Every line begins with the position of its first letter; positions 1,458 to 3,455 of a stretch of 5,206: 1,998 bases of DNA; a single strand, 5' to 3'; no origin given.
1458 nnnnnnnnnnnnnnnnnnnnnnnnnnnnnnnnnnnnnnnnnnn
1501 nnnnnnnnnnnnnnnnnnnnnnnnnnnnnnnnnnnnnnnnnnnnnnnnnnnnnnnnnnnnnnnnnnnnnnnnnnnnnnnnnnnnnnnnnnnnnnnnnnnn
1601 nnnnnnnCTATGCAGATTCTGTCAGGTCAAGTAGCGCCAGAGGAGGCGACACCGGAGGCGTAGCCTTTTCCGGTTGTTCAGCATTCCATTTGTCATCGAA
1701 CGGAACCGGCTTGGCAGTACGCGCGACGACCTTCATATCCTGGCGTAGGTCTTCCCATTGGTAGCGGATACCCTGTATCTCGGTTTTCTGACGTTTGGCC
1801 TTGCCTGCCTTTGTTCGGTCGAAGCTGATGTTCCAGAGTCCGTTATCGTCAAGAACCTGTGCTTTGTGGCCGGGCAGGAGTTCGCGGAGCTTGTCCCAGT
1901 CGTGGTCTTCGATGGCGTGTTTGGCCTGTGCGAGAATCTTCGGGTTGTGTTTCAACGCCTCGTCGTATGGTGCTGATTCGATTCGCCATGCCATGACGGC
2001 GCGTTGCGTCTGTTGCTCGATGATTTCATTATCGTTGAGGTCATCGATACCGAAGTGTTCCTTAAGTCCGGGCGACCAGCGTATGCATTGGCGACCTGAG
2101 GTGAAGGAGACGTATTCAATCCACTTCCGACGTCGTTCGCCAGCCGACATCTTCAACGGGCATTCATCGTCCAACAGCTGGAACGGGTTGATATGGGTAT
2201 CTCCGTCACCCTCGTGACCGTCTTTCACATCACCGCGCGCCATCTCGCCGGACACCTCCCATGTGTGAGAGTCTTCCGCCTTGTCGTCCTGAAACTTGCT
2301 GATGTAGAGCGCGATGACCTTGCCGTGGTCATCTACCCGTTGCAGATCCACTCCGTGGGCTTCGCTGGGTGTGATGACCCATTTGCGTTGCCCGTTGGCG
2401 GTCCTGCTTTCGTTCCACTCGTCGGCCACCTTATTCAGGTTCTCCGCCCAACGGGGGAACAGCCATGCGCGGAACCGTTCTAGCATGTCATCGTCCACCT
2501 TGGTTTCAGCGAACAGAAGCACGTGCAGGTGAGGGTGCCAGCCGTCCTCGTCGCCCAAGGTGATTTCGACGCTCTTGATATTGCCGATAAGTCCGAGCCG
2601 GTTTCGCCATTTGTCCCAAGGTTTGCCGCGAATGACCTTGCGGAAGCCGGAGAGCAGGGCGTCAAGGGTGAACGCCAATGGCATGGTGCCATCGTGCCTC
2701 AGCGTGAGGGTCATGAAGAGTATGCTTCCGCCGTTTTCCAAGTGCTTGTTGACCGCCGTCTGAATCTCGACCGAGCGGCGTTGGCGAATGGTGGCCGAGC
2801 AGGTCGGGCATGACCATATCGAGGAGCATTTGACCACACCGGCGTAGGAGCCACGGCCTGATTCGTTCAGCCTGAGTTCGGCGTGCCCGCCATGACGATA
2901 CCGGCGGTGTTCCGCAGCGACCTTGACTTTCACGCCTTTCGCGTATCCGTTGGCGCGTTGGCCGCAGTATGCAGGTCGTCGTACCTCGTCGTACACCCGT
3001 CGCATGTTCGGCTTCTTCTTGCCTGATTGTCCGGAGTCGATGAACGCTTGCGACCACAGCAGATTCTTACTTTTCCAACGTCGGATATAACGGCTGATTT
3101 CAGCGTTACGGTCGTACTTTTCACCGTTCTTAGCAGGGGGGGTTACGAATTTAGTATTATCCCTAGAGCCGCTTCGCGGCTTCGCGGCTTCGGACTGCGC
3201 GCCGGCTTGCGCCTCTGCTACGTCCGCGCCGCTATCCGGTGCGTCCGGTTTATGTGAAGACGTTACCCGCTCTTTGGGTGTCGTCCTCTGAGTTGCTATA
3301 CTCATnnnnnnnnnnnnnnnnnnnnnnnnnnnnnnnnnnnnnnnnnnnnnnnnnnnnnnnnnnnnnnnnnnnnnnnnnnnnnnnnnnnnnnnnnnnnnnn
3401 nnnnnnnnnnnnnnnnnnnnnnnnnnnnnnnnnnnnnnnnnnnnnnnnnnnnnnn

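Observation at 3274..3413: Candidate antisense countertranscript (ctRNA) over the rep start and leader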

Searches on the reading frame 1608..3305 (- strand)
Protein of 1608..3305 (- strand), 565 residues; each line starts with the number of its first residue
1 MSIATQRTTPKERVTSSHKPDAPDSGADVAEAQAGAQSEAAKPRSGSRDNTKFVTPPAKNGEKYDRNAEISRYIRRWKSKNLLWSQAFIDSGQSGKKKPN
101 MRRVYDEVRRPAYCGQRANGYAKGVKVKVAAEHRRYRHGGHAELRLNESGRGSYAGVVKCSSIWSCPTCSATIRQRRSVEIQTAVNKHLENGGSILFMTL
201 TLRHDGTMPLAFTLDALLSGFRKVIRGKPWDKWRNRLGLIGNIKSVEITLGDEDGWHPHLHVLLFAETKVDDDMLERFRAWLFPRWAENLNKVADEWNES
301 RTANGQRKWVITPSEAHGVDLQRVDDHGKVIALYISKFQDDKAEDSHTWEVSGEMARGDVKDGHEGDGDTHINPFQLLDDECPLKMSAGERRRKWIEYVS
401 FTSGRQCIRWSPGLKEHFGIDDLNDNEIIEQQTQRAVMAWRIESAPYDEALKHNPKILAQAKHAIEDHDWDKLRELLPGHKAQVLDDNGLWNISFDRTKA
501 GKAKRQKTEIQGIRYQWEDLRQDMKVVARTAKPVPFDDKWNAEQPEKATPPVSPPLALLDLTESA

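Call 7: search_dna_similar(query=window:1608-3305:-, collection=plasmids, mode=protein, max_rows=40)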
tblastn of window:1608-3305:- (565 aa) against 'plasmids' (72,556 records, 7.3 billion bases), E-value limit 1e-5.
Records with a match: 216; places in all: 237; records where one place covers at least 80% of the query: 0.
Best place of each record, by identity: <60% 216.
By first word of the organism name: Acinetobacter 45; Streptomyces 40; Lactiplantibacillus 24; Corynebacterium 10; Streptococcus 10; uncultured 8; Pseudomonas 8; Psychrobacter 6; Bacillus 6; Aeromonas 5; and 38 more.
By predicted mobility (MOB-suite, as given by PLSDB): non-mobilizable 196; mobilizable 20.
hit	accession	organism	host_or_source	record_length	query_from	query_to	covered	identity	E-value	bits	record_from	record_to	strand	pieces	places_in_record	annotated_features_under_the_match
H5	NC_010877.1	Bifidobacterium pseudolongum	-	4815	42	479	78%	32.0%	6e-52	198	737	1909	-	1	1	protein rep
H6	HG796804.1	uncultured bacterium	-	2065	154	478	58%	40.9%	1e-65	233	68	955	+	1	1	none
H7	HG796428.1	uncultured bacterium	-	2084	164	478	56%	42.2%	1e-61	221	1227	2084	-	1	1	none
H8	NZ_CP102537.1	Bifidobacterium breve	Homo sapiens,Cell culture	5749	151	479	58%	36.5%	1e-55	209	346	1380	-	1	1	protein rep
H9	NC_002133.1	Bifidobacterium breve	-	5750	151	479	58%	36.5%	4e-55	208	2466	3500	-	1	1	protein rep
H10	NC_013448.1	Nocardia aobensis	-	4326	122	477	63%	31.0%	1e-34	147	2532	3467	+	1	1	protein rep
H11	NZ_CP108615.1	Streptomyces sp. NBC_01166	-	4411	105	481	67%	28.7%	7e-25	117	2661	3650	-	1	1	protein rep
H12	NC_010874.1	Nocardia sp. 107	-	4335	154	477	57%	33.3%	1e-37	156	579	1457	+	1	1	protein rep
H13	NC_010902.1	Cupriavidus taiwanensis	-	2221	153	477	58%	31.3%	3e-37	154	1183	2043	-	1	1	none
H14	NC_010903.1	Cupriavidus taiwanensis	-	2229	153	477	58%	31.3%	3e-37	154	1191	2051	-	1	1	none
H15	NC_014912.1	Corynebacterium tuberculostearicum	Homo sapiens,healthy human skin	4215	135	449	56%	31.9%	2e-22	109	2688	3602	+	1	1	protein rep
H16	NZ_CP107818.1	Streptomyces longwoodensis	-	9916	156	500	61%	28.0%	3e-29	130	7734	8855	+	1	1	hypothetical protein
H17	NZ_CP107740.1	Streptomyces longwoodensis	-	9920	156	500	61%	28.0%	3e-29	130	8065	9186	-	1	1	hypothetical protein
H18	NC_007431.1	Streptomyces venezuelae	-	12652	149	477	58%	29.2%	4e-21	105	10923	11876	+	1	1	protein rep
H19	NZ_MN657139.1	Flavobacterium sp.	-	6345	104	436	59%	28.8%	6e-30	132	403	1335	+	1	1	protein rep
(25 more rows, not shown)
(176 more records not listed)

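Call 10: search_protein_families(library=pfam, proteins=[window:1608-3305:-], max_evalue=0.01)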
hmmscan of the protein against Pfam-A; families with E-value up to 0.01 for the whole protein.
window:1608-3305:- (565 aa): 1 family
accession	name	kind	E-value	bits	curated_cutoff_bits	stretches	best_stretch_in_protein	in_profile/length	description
PF01446.23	Rep_1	-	3.2e-11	43.6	33.2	1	165-267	14-116/253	Replication protein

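Call 13: find_encoding_contigs(protein=window:1608-3305:-, flank=10000, max_places=10)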
Protein window:1608-3305:- (565 aa): 9 contigs read that carry it; 9 places shown.
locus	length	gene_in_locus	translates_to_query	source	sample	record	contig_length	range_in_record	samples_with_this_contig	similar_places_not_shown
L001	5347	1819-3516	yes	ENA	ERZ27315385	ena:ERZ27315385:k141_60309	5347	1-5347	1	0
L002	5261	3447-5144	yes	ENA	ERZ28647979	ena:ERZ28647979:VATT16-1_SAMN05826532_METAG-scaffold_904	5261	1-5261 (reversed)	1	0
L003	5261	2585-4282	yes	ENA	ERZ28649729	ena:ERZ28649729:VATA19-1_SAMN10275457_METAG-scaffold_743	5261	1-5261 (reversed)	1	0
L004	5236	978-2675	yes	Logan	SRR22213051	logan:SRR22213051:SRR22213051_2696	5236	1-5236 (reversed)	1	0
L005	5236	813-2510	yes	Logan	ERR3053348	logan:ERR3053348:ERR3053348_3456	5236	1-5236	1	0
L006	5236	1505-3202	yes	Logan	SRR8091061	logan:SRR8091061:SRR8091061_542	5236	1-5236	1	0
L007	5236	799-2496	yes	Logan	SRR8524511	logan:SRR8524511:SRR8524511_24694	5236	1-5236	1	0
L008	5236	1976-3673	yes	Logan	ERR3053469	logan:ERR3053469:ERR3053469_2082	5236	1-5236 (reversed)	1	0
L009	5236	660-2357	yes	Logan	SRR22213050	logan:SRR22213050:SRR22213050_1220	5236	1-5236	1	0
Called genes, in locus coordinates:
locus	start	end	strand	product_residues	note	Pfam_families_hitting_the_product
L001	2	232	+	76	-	?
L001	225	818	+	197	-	-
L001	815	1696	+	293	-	PF01580:FtsK_SpoIIIE (weak), PF12846:AAA_10 (faint)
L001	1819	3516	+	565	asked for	PF01446:Rep_1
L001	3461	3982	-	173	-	PF12728:HTH_17 (weak)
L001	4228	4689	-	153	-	-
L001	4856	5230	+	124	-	-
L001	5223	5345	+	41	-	?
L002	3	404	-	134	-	?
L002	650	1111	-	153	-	-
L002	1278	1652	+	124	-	-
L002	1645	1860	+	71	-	-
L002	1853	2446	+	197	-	-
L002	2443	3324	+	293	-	PF01580:FtsK_SpoIIIE (weak), PF12846:AAA_10 (faint)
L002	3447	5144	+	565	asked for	PF01446:Rep_1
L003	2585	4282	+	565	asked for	PF01446:Rep_1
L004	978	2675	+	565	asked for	PF01446:Rep_1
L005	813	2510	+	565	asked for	PF01446:Rep_1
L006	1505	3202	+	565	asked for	PF01446:Rep_1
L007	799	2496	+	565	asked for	PF01446:Rep_1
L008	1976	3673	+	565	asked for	PF01446:Rep_1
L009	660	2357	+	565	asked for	PF01446:Rep_1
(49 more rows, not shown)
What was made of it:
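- The window is a complete circular replicon, seen as nine metagenome contigs of 5206 bp plus the assembler's overlap, in different permutations (call 13).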

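Call 14: find_related_loci(query=window:1608-3305:-, collection=genome_contigs, flank=6000)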
Query window:1608-3305:- (565 aa) in genome_contigs; peptide patterns used: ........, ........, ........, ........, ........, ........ (x = any residue, [..] = any of these).
35 stretches matched a pattern, but none encodes a relative of the query by tblastn (E <= 1e-3).
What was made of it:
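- Tried and rejected: A single-protein scan of genome_contigs found nothing (call 14).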

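Call 15: find_homologous_proteins(query=window:1608-3305:-, max_evalue=1e-20)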
Query window:1608-3305:- (565 aa): 62 proteins with E <= 1e-20 among 7706 candidates.
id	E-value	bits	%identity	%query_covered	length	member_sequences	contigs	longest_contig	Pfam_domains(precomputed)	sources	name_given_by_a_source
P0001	0.0e+0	1250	95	97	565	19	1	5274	PF01446.24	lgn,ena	-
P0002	1.4e-238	811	70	88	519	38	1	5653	PF01446.24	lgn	-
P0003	1.0e-177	610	57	88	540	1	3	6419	PF01446.24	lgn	-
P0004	3.8e-166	572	56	86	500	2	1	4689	PF01446.24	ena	-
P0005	2.6e-76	275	43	32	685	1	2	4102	PF01446.24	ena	-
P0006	2.3e-66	243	42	61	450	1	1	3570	PF01446.24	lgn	-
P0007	8.5e-65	237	41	59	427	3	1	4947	PF01446.24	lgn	-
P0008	5.8e-62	228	36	63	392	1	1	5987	PF01446.24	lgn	-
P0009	1.9e-61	226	38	59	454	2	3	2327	PF01446.24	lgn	-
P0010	3.6e-60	222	38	59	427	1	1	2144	PF01446.24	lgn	-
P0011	1.6e-59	220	39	58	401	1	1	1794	PF01446.24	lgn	-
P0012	6.5e-59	218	40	61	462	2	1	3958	PF01446.24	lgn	-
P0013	3.3e-57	212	38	61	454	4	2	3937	PF01446.24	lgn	-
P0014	6.1e-53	198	36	59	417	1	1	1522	PF01446.24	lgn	-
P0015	6.6e-50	188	39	56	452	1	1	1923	PF01446.24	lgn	-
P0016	7.6e-42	162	33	61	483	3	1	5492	PF01446.24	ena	-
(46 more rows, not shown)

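Call 17: find_encoding_contigs(protein=P0001, flank=10000, max_places=4)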
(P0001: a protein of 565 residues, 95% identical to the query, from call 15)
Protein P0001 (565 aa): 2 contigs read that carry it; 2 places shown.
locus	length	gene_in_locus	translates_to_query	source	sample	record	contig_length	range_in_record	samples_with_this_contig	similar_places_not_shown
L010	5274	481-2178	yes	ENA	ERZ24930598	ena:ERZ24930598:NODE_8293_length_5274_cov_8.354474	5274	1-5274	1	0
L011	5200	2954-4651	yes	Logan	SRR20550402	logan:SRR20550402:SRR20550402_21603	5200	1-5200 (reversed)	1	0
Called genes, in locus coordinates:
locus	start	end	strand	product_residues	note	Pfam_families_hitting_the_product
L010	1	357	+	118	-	?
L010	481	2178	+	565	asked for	PF01446:Rep_1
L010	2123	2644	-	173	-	PF12728:HTH_17 (weak)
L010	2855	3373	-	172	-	-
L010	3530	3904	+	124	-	-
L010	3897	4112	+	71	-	-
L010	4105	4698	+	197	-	-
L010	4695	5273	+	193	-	?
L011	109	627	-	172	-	-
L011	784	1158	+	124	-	-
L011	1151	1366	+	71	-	-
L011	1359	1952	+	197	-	-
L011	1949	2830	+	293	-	PF01580:FtsK_SpoIIIE (faint), PF12846:AAA_10 (faint)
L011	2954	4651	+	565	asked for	PF01446:Rep_1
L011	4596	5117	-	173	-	PF12728:HTH_17 (weak)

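Call 18: find_encoding_contigs(protein=P0002, flank=10000, max_places=4)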
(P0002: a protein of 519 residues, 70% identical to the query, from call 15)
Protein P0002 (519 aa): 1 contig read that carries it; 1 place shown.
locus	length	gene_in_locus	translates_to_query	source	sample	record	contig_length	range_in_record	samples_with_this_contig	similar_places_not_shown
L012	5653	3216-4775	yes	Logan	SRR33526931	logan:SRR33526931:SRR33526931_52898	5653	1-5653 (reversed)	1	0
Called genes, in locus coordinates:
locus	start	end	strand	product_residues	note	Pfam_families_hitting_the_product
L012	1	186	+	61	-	?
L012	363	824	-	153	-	-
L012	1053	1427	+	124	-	-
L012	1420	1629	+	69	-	-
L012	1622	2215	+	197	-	-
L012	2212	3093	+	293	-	PF01580:FtsK_SpoIIIE (weak), PF12846:AAA_10 (faint)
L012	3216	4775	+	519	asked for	PF01446:Rep_1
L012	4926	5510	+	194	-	PF01656:CbiA, PF02374:ArsA_ATPase (faint), PF09140:MipZ (faint), PF10609:ParA (weak), PF13614:AAA_31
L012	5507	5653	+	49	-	?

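Call 19: find_encoding_contigs(protein=P0003, flank=10000, max_places=4)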
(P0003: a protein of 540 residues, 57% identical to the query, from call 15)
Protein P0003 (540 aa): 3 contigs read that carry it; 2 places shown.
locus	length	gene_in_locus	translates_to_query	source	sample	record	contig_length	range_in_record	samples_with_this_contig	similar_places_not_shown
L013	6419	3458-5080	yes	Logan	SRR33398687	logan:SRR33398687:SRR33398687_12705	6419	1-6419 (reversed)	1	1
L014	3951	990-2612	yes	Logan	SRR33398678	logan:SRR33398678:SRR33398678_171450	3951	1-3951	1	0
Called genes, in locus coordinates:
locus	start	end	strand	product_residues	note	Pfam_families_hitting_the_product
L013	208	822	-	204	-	-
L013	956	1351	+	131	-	-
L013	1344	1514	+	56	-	-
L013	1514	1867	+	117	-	-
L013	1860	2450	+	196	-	-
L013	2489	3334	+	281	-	-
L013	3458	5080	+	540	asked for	PF01446:Rep_1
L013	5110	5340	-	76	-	-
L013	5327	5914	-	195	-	PF01656:CbiA, PF07015:VirC1, PF13614:AAA_31 (weak)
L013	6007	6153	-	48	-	-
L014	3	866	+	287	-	?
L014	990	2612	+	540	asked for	PF01446:Rep_1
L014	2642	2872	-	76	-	-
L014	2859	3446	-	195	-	PF01656:CbiA, PF07015:VirC1, PF13614:AAA_31 (weak)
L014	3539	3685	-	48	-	-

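Call 20: find_encoding_contigs(protein=P0004, flank=10000, max_places=4)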
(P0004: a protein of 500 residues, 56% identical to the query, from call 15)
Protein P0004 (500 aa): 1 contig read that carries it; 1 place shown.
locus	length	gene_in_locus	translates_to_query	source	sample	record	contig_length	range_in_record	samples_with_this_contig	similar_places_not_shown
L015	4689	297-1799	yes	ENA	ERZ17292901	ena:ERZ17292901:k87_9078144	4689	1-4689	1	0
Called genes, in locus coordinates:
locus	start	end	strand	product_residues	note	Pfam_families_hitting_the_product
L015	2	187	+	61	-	?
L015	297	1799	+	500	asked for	PF01446:Rep_1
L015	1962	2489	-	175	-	-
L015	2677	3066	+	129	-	-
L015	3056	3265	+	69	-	-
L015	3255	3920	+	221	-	-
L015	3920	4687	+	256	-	?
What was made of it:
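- The tra-rep spacer is 109-123 nt in all relatives (calls 13, 17-20).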

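Call 26: find_related_loci(query=A2, collection=genome_contigs, flank=3000)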
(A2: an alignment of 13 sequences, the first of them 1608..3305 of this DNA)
Query A2 (565 aa) in genome_contigs; peptide patterns used: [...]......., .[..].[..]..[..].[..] (x = any residue, [..] = any of these).
369 stretches matched a pattern; 237 encode a relative of the query (tblastn E <= 1e-3); the best 80 are kept; 80 distinct loci.
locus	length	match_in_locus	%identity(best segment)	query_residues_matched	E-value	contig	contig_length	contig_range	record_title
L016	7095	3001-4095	35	53-459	2e-68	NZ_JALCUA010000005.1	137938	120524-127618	MAG: Bifidobacterium tibiigranuli isolate UW_MP_BIF9_2 Ga0455779_00051, whole genome shotgun sequence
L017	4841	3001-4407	34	1-487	1e-64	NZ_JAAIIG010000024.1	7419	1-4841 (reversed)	Bifidobacterium olomucense strain DSM 109959 Contig_24, whole genome shotgun sequence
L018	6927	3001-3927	38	154-479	2e-63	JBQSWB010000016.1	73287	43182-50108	Brachybacterium sp. AOP43-C2-M15 AOP43-C2-M15_16, whole genome shotgun sequence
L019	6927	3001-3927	38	154-479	5e-63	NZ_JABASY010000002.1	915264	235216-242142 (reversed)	Brevibacterium yomogidense strain DSM 24850 NODE_2_length_915264_cov_183.225, whole genome shotgun sequence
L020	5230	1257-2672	33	1-487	1e-61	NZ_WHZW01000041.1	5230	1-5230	Bifidobacterium aerophilum strain TRE17 sequence41, whole genome shotgun sequence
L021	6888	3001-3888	37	154-473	5e-53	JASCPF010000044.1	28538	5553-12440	Microbacteriaceae bacterium PS02068 NODE_44_length_28538_cov_21.785928, whole genome shotgun sequence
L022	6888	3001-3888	36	154-473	2e-52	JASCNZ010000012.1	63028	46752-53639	Microbacteriaceae bacterium PS02344 NODE_12_length_63028_cov_30.731069, whole genome shotgun sequence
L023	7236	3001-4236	33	17-478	1e-51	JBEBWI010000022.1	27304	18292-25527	MAG: Leucobacter soli isolate T2.bin.283 NODE_5581_length_27304_cov_20.467687, whole genome shotgun sequence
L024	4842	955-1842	36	154-473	1e-51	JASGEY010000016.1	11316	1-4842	MAG: Microbacterium sp. isolate 8M034 JMF-2106-05-0008A.bin.34_15, whole genome shotgun sequence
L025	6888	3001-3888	36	154-473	3e-51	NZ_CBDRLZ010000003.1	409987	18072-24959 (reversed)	Microbacterium sp. bgisy203 isolate tissue of Acanthaster planci BGISY000203.3, whole genome shotgun sequence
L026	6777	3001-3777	41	150-429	2e-51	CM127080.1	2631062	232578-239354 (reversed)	Leucobacter sp. W1153 chromosome, complete sequence, whole genome shotgun sequence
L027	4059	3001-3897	34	154-477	1e-49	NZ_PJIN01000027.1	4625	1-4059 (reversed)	Arthrobacter sp. N199823 NODE_27_length_4625_cov_6854.51, whole genome shotgun sequence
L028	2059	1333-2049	37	154-416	5e-48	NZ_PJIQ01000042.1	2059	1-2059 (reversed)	Arthrobacter sp. B1805 NODE_43_length_2059_cov_1.53633, whole genome shotgun sequence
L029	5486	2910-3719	36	154-438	5e-43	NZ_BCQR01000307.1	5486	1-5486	Actinomadura kijaniata NBRC 14229, whole genome shotgun sequence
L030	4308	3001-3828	37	138-438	4e-42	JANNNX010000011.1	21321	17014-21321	MAG: Actinomycetes bacterium isolate SOY_34_metabat_58 SOY_34_k141_4615265, whole genome shotgun sequence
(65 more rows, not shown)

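Call 27: find_related_loci(query=A2, collection=viral_contigs, flank=3000)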
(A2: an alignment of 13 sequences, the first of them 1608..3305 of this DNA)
Query A2 (565 aa) in viral_contigs; peptide patterns used: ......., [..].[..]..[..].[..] (x = any residue, [..] = any of these).
84 stretches matched a pattern; 51 encode a relative of the query (tblastn E <= 1e-3); 51 distinct loci.
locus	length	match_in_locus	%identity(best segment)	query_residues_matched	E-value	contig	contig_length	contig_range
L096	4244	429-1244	34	137-430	2e-39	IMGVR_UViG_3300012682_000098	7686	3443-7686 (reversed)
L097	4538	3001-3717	33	150-431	4e-38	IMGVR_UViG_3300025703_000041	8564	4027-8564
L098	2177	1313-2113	31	140-436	6e-38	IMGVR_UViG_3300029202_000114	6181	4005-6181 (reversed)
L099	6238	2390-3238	29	144-448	1e-35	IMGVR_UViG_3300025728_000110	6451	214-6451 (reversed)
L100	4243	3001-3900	31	151-430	5e-35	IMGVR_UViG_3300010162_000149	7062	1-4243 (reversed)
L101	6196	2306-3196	29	144-476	2e-34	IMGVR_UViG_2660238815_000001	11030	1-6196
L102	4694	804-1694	29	144-476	2e-34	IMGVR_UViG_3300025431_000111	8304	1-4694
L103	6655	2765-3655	29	144-476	2e-34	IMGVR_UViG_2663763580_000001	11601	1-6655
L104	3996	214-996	31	154-442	9e-34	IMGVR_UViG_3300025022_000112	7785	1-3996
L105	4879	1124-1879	31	154-436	1e-33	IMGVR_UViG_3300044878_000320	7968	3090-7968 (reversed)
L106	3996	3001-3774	28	150-431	8e-33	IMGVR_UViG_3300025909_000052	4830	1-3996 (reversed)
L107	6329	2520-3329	29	153-458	7e-33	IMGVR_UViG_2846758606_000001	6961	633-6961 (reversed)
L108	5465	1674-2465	30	139-427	3e-32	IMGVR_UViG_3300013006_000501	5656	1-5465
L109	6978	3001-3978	29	154-486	3e-31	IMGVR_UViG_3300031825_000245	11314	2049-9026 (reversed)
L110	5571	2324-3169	29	107-431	4e-31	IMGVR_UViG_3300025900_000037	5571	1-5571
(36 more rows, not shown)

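Call 33: find_encoding_contigs(protein=P0006, flank=4000, max_places=2)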
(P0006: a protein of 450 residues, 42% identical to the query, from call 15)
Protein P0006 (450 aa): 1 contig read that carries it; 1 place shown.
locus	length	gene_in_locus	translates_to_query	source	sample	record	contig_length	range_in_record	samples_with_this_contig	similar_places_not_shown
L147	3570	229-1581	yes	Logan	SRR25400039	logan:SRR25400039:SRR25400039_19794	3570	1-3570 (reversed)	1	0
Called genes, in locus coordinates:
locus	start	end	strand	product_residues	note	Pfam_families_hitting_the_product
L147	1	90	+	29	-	?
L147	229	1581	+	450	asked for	PF01446:Rep_1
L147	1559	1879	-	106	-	-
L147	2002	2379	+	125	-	-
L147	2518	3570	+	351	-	?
